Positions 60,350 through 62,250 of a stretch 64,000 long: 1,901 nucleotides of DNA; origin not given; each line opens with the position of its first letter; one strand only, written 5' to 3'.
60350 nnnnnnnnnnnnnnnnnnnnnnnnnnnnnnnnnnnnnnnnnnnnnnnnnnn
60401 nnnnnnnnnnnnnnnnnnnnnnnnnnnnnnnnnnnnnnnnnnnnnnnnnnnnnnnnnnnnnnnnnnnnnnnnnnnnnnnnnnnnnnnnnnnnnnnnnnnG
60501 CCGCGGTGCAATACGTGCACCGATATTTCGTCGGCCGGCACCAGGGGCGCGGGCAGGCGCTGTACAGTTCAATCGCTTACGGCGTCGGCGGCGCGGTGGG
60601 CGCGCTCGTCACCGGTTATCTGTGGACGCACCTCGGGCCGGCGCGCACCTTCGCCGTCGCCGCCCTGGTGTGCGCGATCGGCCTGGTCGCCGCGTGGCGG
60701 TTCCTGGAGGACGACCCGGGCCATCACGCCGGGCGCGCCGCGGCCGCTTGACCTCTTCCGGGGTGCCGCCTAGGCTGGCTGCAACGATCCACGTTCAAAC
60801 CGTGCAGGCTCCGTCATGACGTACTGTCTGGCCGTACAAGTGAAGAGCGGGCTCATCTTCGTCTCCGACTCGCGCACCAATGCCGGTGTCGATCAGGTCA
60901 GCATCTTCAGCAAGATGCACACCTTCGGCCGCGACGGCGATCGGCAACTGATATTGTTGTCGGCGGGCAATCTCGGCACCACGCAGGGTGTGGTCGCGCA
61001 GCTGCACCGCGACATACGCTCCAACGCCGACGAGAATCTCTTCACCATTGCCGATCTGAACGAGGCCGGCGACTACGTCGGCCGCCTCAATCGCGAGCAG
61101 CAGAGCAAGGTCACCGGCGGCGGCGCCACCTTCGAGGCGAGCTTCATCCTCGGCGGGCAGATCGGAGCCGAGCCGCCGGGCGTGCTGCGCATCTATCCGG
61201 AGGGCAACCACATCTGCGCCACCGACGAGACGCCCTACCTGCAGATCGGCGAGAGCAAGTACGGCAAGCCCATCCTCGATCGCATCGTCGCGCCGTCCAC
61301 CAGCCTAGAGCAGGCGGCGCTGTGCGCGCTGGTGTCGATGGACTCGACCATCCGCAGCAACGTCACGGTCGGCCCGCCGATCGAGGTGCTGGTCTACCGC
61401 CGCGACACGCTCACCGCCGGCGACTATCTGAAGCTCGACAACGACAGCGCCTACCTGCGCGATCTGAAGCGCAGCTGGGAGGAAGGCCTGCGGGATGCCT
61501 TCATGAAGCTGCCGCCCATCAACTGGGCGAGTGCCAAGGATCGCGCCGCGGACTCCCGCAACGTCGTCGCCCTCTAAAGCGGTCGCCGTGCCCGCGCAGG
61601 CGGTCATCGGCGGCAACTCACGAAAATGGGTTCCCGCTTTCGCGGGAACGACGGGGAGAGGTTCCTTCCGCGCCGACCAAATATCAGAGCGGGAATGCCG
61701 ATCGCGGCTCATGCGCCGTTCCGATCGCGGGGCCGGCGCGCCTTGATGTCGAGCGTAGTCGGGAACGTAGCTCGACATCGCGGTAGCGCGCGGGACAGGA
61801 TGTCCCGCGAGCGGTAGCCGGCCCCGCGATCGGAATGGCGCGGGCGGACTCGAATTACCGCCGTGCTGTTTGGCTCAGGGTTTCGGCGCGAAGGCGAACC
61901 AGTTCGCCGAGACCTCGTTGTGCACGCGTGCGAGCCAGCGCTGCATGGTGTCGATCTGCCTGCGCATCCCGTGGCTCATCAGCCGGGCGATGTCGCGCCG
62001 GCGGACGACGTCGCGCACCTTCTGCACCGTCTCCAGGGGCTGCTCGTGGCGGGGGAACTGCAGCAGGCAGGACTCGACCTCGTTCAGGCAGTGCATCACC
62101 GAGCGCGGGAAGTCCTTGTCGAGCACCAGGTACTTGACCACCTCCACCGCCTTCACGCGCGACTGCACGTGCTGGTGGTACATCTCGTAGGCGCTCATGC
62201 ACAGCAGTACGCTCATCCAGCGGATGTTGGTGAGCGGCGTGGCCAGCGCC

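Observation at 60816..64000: Rearranged Anbu locus: Anbu convergent to alpha-E/CP-ATP-grasp and no transglutaminase-like gene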

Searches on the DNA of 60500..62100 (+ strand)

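Call 51: search_rna_families(source=window, start=60500, end=62100, threshold=evalue, max_evalue=1)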
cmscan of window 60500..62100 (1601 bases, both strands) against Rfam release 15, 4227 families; matches with E-value up to 1: 5.
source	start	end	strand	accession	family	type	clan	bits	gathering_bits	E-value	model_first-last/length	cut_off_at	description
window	61714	61840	+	RF04159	MIR1437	Gene; miRNA;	-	22.7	168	0.43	1-192/192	no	MIR1437 microRNA precursor family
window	61713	61841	+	RF04104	MIR918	Gene; miRNA;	-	22.5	268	0.25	1-265/265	no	MIR918 microRNA precursor family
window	61988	62048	+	RF02401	ClpQY_promoter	Cis-reg;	-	20.8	42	0.092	1-57/57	no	ClpQY promoter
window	61717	61864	-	RF02571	Mcr7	Gene; sRNA;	-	17.1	380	0.16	1-351/351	no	mcr7 sRNA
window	61115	61159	-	RF00223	IRES_Bip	Cis-reg; IRES;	-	15.1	40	0.062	1-263/263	no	bip internal ribosome entry site (IRES)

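Call 67: search_dna_similar(query=window:61578-61874:+, collection=plasmids, mode=distant, max_evalue=0.001, max_rows=10)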
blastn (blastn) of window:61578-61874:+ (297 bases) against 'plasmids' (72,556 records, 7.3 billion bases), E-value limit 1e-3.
Records with a match: 2; places in all: 2; records where one place covers at least 80% of the query: 0.
Best place of each record, by identity: 80-90% 2.
By first word of the organism name: Neisseria 2.
By predicted mobility (MOB-suite, as given by PLSDB): non-mobilizable 2.
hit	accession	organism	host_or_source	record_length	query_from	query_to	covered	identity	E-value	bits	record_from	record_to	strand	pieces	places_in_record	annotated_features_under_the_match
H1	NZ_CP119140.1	Neisseria gonorrhoeae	Homo sapiens,whole organism,blood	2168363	38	79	14%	88.4%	5e-4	53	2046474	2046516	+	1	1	none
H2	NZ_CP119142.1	Neisseria gonorrhoeae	Homo sapiens,whole organism,synovial ...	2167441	38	79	14%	88.4%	5e-4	53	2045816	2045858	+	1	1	none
